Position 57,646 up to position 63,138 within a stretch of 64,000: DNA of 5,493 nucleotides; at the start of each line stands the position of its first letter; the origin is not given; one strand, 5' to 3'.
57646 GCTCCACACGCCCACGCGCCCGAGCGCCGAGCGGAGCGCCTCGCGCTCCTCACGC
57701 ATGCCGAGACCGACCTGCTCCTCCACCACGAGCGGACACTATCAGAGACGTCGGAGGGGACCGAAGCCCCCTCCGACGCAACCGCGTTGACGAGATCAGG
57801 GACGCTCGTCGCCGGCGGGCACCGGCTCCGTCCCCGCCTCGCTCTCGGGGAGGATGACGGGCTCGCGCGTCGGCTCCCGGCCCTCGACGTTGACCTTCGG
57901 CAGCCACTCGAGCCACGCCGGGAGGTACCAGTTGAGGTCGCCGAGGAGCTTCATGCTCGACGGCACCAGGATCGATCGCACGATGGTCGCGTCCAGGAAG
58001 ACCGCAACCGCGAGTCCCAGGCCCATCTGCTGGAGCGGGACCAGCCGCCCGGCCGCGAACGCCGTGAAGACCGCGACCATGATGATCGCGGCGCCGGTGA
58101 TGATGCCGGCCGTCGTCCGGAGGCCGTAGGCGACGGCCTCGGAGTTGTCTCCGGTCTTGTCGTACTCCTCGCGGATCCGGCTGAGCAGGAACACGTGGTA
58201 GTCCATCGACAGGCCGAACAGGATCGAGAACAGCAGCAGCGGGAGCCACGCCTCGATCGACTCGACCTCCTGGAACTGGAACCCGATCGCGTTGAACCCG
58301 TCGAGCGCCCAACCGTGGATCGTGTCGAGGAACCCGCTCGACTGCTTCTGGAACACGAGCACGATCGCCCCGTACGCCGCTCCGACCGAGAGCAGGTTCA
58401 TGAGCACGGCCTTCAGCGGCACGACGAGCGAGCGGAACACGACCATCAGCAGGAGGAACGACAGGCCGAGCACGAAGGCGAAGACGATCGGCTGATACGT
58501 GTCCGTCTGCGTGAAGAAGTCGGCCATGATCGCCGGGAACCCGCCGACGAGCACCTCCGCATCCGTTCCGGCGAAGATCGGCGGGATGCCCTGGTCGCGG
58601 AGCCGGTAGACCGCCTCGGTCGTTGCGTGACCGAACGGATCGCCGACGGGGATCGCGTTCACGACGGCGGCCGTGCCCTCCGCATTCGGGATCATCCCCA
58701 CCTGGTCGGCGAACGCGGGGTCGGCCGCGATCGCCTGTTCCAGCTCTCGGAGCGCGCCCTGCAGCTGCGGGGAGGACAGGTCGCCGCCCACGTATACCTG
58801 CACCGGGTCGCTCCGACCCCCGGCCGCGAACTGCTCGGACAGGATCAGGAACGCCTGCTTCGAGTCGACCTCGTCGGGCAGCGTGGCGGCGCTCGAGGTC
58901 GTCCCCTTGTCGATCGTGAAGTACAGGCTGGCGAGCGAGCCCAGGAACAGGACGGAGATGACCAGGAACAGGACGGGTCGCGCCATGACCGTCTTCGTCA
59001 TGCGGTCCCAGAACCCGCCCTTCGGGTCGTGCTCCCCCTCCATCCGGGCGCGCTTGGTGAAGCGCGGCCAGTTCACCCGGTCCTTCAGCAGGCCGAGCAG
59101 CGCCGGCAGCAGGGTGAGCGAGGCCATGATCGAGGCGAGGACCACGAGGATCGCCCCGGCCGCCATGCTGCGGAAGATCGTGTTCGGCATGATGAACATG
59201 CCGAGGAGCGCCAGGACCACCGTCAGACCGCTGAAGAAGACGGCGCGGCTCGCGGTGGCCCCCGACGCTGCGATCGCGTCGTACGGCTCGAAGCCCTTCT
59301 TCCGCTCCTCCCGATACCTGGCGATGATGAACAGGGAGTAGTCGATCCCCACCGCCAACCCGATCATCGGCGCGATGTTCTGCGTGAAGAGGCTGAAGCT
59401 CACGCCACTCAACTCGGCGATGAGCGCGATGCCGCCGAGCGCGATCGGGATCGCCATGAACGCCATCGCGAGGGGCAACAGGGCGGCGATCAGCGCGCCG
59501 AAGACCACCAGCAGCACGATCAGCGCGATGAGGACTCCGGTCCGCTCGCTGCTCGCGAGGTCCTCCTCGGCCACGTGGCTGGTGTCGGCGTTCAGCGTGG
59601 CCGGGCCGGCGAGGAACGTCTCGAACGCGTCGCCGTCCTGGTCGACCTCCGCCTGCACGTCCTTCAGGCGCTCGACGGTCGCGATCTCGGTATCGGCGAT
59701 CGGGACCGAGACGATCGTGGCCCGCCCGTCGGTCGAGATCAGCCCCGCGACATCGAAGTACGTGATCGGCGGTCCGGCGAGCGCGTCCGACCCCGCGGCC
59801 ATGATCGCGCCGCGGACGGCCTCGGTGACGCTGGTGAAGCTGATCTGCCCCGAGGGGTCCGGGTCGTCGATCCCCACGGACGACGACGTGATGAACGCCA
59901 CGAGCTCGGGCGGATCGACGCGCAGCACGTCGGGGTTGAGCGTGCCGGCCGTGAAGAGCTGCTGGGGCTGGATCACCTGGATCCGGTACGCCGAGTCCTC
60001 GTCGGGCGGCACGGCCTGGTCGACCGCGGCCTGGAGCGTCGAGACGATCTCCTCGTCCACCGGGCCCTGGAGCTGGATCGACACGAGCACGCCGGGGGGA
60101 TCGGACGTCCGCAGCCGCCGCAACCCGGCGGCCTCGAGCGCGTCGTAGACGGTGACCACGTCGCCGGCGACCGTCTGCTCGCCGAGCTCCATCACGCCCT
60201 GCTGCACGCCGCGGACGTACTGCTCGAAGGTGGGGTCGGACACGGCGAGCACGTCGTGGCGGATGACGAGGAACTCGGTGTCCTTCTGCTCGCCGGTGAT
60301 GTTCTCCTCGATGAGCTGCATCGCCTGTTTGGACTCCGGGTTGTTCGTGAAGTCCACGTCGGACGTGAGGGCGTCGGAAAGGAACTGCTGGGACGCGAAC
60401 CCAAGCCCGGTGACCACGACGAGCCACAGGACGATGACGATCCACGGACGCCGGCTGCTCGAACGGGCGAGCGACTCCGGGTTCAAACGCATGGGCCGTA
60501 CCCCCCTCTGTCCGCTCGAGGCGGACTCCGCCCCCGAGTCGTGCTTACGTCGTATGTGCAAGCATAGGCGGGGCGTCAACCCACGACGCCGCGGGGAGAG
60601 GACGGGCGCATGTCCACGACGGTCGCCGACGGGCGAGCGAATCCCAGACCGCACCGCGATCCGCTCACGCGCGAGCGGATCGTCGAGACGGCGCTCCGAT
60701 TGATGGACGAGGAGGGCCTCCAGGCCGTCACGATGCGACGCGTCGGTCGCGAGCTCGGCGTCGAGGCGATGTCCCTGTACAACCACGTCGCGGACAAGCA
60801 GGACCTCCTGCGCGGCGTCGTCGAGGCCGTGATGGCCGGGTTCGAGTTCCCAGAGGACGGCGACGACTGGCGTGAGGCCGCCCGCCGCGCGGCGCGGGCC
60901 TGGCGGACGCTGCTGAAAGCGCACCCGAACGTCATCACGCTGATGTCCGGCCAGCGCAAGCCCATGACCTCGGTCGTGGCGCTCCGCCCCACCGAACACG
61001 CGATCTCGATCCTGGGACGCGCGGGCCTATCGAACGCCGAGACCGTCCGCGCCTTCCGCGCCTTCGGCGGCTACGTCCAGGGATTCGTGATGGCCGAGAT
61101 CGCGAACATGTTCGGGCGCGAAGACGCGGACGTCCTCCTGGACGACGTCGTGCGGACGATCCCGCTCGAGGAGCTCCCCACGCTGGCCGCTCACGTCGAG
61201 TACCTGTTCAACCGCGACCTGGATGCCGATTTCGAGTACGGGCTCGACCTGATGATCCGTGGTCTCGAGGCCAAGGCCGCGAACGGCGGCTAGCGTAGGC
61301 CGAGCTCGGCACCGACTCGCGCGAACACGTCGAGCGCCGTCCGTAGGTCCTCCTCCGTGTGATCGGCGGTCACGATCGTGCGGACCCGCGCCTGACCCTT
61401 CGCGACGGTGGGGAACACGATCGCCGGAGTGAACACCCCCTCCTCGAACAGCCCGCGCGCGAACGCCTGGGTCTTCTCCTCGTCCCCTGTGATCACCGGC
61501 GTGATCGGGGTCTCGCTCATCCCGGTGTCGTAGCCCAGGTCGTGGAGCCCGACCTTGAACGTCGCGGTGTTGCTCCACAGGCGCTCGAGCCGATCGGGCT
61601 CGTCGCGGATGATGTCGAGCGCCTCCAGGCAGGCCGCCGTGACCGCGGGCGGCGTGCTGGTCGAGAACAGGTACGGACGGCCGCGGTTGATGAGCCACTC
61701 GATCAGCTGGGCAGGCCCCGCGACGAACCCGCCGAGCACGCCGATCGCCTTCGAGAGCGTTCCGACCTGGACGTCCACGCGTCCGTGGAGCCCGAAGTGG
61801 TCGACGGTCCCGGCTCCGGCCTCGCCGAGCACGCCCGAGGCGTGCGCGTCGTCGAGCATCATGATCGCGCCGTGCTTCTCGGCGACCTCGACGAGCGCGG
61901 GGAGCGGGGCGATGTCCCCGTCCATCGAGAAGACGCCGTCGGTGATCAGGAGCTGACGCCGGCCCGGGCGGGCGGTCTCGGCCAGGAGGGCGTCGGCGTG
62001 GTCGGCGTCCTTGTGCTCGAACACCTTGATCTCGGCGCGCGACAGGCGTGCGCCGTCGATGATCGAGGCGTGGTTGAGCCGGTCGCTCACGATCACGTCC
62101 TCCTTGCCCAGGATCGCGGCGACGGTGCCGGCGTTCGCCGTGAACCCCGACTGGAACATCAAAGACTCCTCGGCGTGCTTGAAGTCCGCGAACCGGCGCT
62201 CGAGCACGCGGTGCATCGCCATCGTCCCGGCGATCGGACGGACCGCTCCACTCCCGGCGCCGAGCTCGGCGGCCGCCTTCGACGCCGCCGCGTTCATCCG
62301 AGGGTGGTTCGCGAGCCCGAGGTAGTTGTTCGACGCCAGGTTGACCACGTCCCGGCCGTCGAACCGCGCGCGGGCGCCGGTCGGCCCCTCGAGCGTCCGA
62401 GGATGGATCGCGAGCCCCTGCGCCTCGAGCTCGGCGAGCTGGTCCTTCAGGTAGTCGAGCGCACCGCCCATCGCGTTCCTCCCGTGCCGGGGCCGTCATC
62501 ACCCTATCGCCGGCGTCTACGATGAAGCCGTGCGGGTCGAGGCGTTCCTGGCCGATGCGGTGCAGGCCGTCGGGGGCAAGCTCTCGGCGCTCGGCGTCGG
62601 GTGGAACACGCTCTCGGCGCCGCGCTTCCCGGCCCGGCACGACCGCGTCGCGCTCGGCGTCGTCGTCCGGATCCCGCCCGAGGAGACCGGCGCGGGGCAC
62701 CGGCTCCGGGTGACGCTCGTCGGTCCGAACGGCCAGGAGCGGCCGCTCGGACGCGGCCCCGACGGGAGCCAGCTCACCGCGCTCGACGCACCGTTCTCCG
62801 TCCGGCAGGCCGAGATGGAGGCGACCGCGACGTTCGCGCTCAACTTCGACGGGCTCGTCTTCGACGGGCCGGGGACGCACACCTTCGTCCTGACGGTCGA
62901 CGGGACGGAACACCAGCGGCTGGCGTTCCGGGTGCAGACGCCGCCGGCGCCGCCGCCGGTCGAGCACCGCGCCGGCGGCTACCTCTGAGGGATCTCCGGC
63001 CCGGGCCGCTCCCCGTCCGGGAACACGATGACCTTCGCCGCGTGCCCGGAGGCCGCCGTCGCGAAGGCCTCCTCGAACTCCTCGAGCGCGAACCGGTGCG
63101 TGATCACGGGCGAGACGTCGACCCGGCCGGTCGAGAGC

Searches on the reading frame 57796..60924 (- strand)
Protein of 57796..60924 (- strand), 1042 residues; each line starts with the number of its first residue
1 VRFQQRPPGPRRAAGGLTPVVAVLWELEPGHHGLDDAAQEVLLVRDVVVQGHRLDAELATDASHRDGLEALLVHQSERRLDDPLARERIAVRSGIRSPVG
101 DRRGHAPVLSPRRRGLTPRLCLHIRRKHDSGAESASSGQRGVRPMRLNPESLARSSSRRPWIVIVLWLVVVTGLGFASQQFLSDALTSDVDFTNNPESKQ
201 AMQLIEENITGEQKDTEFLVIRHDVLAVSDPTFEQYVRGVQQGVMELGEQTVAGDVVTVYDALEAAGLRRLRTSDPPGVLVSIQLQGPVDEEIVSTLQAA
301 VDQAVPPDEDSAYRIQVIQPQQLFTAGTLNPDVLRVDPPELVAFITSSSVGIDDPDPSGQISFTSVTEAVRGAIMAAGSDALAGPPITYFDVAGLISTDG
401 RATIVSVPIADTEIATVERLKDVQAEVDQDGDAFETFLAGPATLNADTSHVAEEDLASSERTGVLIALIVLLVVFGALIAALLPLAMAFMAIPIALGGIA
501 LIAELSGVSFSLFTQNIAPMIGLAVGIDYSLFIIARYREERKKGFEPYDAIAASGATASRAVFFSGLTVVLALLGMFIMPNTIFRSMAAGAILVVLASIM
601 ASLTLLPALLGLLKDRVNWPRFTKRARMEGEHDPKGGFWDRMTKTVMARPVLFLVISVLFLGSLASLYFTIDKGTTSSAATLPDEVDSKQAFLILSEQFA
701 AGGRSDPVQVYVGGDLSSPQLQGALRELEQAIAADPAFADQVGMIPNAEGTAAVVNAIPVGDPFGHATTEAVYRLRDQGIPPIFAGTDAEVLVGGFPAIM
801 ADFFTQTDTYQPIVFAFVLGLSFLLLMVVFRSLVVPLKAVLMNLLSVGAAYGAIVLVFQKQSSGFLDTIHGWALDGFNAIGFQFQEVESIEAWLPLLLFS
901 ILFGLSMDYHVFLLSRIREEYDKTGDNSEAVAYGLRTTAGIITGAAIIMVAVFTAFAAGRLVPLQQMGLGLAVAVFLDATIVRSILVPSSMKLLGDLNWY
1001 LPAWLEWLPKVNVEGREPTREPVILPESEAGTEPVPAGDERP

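Call 60: search_protein_families(library=pfam, proteins=[window:57796-60924:-], max_evalue=0.00001)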
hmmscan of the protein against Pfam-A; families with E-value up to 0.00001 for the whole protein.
window:57796-60924:- (1042 aa): 2 families
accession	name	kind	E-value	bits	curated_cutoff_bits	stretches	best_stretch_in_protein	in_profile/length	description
PF03176.21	MMPL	-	2.2e-78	264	20.5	3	392-651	77-331/333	MMPL family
PF00873.25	ACR_tran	-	3.4e-08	32.1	28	1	447-671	321-548/1021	AcrB/AcrD/AcrF family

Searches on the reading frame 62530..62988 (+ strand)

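Call 60: search_protein_families(library=pfam, proteins=[window:62530-62988:+], max_evalue=0.00001)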
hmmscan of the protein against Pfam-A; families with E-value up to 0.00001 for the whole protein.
window:62530-62988:+ (152 aa): 1 family
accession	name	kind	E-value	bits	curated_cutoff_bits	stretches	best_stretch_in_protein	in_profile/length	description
PF22091.2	DUF6941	-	8.5e-27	94.4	27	1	5-136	3-125/125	Family of unknown function (DUF6941)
